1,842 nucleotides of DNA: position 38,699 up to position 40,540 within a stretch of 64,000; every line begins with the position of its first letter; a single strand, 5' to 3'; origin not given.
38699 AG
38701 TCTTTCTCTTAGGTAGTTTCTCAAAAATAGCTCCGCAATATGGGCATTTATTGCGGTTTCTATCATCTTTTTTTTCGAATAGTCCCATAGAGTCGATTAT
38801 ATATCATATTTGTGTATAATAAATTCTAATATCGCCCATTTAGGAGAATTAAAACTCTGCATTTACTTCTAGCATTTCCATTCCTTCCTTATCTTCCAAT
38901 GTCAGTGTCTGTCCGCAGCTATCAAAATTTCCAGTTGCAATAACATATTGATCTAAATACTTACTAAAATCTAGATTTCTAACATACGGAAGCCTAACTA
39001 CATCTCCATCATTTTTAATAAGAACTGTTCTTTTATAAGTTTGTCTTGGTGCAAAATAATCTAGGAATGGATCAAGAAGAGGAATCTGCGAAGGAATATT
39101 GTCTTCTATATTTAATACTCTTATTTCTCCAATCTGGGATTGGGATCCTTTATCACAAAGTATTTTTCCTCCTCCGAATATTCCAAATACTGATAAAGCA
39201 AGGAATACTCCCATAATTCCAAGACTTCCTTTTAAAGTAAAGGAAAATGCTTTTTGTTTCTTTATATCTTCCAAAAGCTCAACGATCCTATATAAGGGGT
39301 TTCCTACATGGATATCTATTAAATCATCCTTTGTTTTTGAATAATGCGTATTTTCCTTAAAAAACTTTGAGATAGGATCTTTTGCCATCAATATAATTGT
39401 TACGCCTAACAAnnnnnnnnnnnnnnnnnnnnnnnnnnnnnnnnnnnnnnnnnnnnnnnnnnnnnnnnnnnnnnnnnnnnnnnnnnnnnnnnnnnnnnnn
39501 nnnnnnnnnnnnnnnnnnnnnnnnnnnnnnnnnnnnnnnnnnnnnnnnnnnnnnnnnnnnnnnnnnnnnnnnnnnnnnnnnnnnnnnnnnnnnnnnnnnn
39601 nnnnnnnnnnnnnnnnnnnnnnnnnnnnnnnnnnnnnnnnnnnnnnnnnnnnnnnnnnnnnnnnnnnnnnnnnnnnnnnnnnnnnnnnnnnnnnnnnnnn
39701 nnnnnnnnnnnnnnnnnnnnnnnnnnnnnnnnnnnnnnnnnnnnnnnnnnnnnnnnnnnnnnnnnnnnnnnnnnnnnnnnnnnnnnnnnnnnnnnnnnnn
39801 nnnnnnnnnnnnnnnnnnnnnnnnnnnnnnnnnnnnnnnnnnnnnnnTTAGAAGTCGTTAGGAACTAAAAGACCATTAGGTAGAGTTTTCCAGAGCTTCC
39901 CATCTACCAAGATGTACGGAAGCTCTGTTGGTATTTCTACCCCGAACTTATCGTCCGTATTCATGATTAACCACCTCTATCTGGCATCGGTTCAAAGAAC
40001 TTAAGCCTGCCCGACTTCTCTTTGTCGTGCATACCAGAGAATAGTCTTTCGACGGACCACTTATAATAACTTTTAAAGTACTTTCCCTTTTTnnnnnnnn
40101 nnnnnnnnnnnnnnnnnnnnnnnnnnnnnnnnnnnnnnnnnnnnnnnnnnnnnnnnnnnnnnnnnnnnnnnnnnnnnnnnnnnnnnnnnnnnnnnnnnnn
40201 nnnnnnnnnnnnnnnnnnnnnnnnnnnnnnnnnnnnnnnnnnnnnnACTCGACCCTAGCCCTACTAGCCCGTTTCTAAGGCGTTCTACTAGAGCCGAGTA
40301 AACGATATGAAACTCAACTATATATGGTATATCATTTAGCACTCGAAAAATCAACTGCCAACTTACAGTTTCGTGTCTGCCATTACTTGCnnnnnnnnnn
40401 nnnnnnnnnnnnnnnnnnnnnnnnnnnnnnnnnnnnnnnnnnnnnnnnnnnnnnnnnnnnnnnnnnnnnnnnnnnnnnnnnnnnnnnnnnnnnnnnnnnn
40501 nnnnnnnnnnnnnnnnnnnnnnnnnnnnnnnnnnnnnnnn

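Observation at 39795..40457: About 660 nt with no ORF on either strand but dense hairpin potential, adjacent to the tRNA: candidate structured ncRNA or element remnant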

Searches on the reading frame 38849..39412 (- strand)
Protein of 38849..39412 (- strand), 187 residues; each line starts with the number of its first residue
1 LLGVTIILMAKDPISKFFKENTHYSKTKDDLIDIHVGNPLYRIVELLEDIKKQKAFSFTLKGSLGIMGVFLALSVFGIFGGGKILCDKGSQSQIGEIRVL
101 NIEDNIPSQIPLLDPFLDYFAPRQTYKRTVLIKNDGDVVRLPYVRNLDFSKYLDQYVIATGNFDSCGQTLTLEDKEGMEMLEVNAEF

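Call 13: search_protein_families(library=pfam, proteins=[window:38849-39412:-], max_evalue=0.01)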
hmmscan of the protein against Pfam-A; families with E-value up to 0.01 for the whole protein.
window:38849-39412:- (187 aa): 0 families

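Call 31: find_related_loci(query=window:38849-39412:-, collection=viral_contigs, flank=10000)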
Query window:38849-39412:- (187 aa) in viral_contigs; peptide patterns used: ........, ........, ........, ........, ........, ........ (x = any residue, [..] = any of these).
9 stretches matched a pattern, but none encodes a relative of the query by tblastn (E <= 1e-3).

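Call 64: search_protein_families(library=phrogs, proteins=[window:38849-39388:-], max_evalue=0.1)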
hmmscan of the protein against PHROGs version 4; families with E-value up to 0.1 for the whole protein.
window:38849-39388:- (179 aa): 0 families

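Call 69: find_encoding_contigs(protein=window:38849-39388:-, flank=10000, max_places=10)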
Protein window:38849-39388:- (179 aa): no gene with exactly this product is on record in the collection.

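Call 93: search_protein_families(library=padloc, proteins=[window:38849-39388:-], max_evalue=0.001)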
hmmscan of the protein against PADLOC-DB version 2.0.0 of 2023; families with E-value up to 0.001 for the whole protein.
window:38849-39388:- (179 aa): 0 families

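Call 94: search_protein_families(library=ncbifam, proteins=[window:38849-39388:-], max_evalue=0.001)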
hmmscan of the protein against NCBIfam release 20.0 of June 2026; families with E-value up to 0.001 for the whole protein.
window:38849-39388:- (179 aa): 0 families

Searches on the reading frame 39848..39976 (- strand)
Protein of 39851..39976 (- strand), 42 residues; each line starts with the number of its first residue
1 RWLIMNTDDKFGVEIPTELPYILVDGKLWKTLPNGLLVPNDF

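Call 63: search_protein_families(library=pfam, proteins=[window:39851-39976:-], max_evalue=1)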
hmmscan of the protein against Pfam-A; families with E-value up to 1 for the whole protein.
seq(42 aa): 0 families

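Call 64: search_protein_families(library=phrogs, proteins=[window:39851-39976:-], max_evalue=0.1)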
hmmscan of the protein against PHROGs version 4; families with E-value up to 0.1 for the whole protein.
seq(42 aa): 0 families

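Call 98: list_cluster_members(proteins=[window:39848-39964:-, window:40324-40491:+, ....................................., window:39912-40004:+])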
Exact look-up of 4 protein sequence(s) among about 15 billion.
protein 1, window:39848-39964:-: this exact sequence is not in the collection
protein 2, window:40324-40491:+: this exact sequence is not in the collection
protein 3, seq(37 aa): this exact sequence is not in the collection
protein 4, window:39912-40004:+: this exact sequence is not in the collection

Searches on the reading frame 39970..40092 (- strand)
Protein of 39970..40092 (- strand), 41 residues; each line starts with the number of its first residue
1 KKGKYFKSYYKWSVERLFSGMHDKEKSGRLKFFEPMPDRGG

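Call 63: search_protein_families(library=pfam, proteins=[window:39970-40092:-], max_evalue=1)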
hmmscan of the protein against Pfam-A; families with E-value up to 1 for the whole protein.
seq(41 aa): 0 families

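Call 64: search_protein_families(library=phrogs, proteins=[window:39970-40092:-], max_evalue=0.1)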
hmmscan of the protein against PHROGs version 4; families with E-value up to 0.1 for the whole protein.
seq(41 aa): 1 family
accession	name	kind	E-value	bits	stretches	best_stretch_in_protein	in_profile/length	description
phrog_10065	-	unknown function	0.036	15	1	4-39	12-48/77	-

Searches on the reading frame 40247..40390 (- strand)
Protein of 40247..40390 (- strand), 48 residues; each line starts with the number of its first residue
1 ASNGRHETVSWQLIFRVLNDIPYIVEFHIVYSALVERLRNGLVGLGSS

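Call 63: search_protein_families(library=pfam, proteins=[window:40247-40390:-], max_evalue=1)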
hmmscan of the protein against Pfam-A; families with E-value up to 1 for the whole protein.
seq(48 aa): 1 family
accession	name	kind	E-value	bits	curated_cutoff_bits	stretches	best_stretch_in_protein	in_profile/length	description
PF17056.10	KRE1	-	0.17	12.1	27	1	22-47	25-49/66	Killer toxin-resistance protein 1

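Call 64: search_protein_families(library=phrogs, proteins=[window:40247-40390:-], max_evalue=0.1)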
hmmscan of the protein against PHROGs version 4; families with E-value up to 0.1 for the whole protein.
seq(48 aa): 0 families
